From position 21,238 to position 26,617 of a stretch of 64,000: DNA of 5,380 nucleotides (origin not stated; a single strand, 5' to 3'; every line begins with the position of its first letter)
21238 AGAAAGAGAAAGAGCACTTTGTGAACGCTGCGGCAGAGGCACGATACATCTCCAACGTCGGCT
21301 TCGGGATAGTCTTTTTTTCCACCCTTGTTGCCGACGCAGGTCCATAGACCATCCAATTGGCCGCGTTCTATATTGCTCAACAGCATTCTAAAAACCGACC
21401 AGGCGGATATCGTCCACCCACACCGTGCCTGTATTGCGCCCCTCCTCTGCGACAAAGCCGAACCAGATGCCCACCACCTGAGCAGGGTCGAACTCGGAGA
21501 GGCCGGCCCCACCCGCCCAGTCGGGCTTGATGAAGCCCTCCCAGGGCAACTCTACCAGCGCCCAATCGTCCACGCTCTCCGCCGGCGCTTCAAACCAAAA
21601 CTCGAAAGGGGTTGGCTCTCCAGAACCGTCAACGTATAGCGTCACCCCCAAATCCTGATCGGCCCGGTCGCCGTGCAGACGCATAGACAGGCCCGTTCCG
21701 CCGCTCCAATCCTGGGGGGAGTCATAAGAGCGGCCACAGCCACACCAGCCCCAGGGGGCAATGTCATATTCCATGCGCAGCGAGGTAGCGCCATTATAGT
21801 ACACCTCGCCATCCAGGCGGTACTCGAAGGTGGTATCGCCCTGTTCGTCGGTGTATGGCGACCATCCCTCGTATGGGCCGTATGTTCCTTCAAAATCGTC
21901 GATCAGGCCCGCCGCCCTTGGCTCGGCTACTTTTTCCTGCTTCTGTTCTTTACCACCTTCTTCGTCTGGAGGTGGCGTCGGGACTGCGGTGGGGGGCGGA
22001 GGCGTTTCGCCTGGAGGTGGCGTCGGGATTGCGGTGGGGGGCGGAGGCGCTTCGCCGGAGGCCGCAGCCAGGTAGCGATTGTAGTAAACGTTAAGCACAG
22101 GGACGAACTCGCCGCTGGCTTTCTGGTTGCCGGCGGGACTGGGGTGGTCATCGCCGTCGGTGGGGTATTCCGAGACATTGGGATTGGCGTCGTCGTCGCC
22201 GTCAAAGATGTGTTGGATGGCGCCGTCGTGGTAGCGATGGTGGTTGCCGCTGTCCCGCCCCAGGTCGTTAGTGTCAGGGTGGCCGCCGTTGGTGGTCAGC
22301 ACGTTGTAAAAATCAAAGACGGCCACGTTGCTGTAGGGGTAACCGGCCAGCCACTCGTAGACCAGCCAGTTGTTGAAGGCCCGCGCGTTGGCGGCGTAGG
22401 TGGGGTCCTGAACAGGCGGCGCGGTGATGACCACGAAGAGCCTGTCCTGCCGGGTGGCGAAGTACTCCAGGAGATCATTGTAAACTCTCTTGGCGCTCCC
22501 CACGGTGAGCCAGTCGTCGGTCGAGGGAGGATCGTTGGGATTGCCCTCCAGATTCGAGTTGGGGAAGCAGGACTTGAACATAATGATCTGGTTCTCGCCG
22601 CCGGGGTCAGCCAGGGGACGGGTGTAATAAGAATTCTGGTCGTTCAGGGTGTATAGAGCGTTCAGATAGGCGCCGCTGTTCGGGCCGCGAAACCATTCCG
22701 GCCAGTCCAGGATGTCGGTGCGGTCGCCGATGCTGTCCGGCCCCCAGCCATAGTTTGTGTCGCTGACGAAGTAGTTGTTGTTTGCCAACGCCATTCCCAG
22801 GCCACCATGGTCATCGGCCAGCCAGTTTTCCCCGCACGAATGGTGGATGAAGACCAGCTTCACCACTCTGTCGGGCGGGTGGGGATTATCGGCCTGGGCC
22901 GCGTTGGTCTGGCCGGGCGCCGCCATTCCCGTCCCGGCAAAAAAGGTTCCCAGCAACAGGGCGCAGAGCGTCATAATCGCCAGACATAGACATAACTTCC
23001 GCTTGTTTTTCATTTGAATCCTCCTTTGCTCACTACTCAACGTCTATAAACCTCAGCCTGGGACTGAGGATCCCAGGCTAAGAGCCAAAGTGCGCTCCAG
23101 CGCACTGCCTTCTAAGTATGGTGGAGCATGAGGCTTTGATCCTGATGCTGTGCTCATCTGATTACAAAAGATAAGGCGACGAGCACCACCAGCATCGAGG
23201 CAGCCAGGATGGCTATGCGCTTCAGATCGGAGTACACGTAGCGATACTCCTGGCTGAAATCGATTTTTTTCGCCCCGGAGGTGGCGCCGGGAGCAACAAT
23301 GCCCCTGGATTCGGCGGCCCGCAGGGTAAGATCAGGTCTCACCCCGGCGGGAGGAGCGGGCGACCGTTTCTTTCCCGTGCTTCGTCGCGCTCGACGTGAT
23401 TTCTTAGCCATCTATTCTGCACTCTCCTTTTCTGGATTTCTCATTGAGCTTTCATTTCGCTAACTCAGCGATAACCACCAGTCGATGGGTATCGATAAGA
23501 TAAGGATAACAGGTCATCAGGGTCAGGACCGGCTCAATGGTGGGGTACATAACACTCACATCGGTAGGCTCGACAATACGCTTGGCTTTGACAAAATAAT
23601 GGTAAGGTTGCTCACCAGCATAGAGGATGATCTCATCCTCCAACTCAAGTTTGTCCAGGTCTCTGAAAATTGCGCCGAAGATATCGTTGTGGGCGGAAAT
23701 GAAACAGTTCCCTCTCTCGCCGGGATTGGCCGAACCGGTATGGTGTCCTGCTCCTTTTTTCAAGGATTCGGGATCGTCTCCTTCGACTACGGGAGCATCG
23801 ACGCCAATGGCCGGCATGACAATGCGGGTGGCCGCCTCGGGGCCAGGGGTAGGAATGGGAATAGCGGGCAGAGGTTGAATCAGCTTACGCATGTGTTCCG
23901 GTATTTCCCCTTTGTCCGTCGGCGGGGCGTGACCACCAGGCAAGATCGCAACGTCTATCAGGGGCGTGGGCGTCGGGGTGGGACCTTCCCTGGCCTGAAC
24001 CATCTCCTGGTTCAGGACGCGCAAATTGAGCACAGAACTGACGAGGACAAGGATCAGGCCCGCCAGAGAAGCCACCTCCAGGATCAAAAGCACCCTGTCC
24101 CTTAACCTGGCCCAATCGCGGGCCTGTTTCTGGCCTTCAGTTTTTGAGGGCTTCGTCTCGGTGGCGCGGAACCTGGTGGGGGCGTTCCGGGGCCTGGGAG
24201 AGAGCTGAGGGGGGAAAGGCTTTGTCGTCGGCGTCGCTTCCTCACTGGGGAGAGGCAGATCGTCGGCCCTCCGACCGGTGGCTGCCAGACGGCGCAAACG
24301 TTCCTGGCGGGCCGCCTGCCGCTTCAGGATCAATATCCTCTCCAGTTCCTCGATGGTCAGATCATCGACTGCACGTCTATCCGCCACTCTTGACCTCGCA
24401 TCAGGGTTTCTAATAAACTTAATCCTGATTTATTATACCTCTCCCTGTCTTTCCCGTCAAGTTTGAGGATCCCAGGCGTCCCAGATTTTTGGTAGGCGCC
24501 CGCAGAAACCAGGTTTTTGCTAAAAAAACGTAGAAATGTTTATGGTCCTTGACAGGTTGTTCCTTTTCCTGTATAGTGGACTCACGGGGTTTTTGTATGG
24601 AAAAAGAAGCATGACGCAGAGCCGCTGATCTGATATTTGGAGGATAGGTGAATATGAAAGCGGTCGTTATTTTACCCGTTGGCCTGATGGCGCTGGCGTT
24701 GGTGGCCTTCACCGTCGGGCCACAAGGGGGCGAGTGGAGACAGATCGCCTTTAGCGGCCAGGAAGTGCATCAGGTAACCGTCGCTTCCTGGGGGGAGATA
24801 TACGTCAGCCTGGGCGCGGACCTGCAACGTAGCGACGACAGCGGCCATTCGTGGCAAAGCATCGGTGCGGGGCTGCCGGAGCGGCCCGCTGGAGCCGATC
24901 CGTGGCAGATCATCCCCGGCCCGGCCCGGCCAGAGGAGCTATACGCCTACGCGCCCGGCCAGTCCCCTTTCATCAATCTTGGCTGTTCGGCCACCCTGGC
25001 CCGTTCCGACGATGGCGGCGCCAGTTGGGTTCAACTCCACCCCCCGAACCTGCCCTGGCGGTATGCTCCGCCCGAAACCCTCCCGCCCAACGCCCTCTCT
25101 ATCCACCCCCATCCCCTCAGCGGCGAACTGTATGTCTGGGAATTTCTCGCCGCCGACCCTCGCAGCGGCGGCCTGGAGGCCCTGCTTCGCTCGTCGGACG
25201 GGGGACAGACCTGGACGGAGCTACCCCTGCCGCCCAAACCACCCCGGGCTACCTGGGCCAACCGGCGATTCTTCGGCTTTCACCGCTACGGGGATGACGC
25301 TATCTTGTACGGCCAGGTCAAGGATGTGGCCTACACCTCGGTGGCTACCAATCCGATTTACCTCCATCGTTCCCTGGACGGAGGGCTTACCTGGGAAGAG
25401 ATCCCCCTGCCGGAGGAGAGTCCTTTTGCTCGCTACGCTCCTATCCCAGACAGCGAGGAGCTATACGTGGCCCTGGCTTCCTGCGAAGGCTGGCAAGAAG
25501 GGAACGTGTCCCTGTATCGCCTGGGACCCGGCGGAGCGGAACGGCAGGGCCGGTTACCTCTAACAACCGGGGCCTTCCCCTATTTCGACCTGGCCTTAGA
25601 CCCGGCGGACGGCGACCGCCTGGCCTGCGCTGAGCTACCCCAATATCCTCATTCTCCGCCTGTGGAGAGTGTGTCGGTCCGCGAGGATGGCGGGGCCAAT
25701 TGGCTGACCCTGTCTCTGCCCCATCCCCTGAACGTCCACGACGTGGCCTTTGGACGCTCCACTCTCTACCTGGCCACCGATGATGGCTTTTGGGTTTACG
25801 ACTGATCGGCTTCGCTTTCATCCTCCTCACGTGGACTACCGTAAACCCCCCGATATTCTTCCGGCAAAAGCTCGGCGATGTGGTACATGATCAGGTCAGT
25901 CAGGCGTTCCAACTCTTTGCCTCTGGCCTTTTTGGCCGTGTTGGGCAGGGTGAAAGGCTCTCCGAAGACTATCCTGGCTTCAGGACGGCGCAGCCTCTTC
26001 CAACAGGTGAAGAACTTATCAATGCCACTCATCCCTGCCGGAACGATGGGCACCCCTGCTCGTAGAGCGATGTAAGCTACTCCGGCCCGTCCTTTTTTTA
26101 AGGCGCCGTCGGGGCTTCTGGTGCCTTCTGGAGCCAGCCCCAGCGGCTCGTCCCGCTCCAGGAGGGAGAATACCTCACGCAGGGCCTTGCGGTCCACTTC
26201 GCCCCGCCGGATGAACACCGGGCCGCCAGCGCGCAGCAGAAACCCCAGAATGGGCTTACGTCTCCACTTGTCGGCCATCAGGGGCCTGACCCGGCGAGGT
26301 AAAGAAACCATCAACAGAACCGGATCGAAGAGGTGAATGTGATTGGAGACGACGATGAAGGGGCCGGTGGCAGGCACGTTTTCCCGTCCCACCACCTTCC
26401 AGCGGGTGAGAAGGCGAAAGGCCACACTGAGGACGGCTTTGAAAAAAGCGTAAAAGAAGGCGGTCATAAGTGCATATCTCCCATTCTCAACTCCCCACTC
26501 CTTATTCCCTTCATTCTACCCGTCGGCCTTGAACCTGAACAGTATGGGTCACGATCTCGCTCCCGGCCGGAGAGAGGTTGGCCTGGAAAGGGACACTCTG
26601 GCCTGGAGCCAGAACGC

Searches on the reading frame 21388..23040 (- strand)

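Call 78: search_protein_families(library=pfam, proteins=[window:21388-23040:-], max_evalue=0.000001)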
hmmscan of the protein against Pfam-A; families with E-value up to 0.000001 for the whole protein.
window:21388-23040:- (550 aa): 1 family
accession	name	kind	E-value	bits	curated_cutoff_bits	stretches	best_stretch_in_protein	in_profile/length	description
PF03425.19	CBM_11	-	2.9e-07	31.2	27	1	374-547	9-179/182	Carbohydrate binding domain (family 11)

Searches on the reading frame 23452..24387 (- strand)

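Call 78: search_protein_families(library=pfam, proteins=[window:23452-24387:-], max_evalue=0.000001)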
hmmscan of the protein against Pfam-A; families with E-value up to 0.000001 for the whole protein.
window:23452-24387:- (311 aa): 1 family
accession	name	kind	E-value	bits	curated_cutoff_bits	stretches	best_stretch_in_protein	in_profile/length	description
PF04203.18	Sortase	-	1.4e-31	109.2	26.6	1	189-309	1-124/125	Sortase domain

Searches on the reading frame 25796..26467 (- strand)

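Call 64: search_protein_families(library=pfam, proteins=[window:25796-26467:-], max_evalue=0.00001)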
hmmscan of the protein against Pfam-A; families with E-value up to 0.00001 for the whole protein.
window:25796-26467:- (223 aa): 1 family
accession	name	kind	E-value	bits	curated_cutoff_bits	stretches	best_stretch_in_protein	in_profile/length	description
PF01553.26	Acyltransferase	-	2.8e-25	89.1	23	1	23-147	2-132/132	Acyltransferase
